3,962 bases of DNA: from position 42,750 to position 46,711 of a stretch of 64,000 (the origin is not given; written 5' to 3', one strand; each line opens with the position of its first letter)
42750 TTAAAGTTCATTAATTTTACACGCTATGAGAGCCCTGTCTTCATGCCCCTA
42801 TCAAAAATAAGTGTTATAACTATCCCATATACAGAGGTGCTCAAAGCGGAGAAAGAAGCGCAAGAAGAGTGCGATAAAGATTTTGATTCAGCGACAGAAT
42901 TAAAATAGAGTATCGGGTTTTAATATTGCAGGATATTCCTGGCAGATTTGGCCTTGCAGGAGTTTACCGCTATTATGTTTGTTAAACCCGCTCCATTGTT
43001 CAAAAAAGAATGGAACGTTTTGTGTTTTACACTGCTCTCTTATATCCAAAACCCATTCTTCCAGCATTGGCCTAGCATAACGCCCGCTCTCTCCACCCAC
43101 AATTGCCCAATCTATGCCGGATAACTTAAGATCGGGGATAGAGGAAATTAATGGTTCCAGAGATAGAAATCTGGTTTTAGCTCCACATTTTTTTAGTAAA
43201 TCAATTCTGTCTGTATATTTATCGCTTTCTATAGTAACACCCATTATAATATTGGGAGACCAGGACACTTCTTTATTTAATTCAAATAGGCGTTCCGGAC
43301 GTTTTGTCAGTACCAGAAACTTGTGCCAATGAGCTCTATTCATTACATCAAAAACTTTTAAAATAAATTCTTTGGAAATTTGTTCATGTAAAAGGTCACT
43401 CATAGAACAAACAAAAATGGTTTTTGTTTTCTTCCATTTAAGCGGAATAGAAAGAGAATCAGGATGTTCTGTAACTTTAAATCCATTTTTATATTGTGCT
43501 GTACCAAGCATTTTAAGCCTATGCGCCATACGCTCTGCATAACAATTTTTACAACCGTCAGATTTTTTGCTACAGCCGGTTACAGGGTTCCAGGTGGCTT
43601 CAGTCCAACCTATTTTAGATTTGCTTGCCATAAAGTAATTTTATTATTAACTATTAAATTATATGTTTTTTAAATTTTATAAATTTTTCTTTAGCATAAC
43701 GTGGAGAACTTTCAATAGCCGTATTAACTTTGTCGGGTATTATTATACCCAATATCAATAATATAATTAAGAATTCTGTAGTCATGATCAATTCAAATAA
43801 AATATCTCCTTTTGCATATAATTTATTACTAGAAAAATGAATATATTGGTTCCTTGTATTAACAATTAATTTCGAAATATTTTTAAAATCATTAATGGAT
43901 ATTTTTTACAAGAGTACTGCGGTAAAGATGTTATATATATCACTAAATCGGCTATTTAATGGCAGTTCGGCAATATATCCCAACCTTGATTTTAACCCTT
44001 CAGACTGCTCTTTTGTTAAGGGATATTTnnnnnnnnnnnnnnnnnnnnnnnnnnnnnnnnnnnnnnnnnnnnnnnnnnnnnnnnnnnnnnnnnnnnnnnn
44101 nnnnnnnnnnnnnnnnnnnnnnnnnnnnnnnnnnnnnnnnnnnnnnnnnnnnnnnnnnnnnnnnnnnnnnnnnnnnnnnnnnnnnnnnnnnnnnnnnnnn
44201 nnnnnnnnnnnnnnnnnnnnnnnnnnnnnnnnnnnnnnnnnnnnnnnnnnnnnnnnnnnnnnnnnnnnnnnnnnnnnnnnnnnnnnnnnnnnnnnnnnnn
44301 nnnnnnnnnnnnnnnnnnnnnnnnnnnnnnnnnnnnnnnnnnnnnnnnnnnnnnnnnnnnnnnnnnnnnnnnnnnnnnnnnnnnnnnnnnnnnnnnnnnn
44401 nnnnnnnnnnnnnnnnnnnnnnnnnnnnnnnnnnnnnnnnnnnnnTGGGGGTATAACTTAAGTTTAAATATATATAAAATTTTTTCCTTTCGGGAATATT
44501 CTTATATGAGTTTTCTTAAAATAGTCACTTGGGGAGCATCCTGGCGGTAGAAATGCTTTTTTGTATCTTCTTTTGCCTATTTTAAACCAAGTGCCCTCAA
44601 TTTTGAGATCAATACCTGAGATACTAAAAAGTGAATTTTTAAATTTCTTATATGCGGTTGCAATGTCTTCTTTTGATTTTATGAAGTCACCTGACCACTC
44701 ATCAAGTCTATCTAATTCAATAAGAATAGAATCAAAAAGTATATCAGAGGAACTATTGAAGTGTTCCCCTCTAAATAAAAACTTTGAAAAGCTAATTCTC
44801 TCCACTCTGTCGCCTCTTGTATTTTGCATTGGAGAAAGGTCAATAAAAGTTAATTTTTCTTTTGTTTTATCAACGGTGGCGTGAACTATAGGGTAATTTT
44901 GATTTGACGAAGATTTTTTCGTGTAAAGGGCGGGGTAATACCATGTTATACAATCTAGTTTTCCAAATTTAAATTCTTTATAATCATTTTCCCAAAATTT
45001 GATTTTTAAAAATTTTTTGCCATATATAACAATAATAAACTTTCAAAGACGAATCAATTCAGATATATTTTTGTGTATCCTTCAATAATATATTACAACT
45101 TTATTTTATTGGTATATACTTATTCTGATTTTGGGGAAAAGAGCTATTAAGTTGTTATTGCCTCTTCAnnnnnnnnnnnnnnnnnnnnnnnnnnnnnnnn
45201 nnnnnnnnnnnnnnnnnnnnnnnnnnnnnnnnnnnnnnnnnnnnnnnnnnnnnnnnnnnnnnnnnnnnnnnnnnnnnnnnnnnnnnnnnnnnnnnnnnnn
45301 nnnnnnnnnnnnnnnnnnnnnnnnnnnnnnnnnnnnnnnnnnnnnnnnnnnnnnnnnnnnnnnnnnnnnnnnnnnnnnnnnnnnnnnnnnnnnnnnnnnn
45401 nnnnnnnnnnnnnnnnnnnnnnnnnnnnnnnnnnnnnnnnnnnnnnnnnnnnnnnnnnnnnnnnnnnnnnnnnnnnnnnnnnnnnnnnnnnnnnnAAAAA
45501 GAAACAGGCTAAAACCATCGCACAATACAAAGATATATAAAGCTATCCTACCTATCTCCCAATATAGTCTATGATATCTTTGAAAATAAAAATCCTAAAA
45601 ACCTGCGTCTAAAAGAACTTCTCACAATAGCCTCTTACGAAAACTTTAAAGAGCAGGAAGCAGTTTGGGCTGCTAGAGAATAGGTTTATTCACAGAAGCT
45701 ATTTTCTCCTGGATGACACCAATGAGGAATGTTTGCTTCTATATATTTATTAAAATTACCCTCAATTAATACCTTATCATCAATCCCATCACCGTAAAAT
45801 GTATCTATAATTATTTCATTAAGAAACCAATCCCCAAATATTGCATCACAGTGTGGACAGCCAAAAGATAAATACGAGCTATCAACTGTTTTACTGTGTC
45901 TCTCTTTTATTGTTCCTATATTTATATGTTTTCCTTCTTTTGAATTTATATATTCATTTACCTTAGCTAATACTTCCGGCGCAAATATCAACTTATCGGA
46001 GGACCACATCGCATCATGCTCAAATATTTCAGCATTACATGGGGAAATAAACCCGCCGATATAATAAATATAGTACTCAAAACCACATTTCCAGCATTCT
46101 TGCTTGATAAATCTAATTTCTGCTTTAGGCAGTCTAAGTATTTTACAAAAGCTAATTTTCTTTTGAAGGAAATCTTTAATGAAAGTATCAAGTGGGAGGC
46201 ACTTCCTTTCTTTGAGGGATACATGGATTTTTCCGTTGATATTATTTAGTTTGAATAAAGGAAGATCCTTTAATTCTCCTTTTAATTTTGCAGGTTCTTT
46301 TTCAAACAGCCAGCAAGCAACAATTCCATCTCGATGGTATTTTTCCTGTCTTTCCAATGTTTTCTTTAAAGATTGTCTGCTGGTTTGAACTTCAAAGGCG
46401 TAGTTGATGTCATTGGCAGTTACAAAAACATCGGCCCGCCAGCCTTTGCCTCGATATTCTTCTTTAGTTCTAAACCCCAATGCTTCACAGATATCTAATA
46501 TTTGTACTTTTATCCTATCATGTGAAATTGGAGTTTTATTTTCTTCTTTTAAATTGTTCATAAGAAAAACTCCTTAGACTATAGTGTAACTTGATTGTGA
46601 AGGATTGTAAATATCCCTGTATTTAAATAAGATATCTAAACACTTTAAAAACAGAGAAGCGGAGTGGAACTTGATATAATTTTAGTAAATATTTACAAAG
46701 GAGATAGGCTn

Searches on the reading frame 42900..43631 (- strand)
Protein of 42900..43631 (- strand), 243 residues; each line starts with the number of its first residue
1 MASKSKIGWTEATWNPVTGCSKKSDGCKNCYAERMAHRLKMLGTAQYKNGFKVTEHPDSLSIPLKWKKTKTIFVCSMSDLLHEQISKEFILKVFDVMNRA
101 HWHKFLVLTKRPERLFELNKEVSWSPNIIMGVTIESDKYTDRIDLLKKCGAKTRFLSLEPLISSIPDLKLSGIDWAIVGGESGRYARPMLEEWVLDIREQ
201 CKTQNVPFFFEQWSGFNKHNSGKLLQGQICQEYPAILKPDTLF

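Call 10: search_protein_families(library=pfam, proteins=[window:42900-43631:-], max_evalue=0.001)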
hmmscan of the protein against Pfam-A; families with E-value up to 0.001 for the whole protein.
window:42900-43631:- (243 aa): 1 family
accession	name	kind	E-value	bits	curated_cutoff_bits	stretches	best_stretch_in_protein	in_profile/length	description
PF07505.17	DUF5131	-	1.3e-88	297.1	28.9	1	4-234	1-243/243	Protein of unknown function (DUF5131)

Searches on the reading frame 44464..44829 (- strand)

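Call 97: search_protein_families(library=pfam, proteins=[window:44464-44829:-], max_evalue=0.001)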
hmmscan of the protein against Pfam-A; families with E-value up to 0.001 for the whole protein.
window:44464-44829:- (121 aa): 1 family
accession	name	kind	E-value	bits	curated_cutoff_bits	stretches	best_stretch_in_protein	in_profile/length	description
PF18862.6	ApeA_NTD1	-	5.9e-07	29.7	25.5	1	14-84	82-162/271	ApeA N-terminal domain 1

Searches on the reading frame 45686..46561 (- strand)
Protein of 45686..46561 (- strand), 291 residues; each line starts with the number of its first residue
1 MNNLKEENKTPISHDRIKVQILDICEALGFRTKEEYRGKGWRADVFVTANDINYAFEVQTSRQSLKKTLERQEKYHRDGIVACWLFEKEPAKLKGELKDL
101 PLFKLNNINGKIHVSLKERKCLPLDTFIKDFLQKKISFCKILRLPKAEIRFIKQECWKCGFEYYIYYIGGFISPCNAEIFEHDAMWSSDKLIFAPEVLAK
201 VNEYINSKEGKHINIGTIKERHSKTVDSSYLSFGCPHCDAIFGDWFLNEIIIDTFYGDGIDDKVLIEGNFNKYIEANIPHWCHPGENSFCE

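Call 10: search_protein_families(library=pfam, proteins=[window:45686-46561:-], max_evalue=0.001)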
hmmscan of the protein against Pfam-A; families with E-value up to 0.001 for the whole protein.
window:45686-46561:- (291 aa): 1 family
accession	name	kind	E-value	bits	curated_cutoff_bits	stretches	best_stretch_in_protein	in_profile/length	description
PF06054.18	CoiA_nuc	-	2e-08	34.9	20.3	1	14-96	5-89/158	Competence protein CoiA, nuclease-like domain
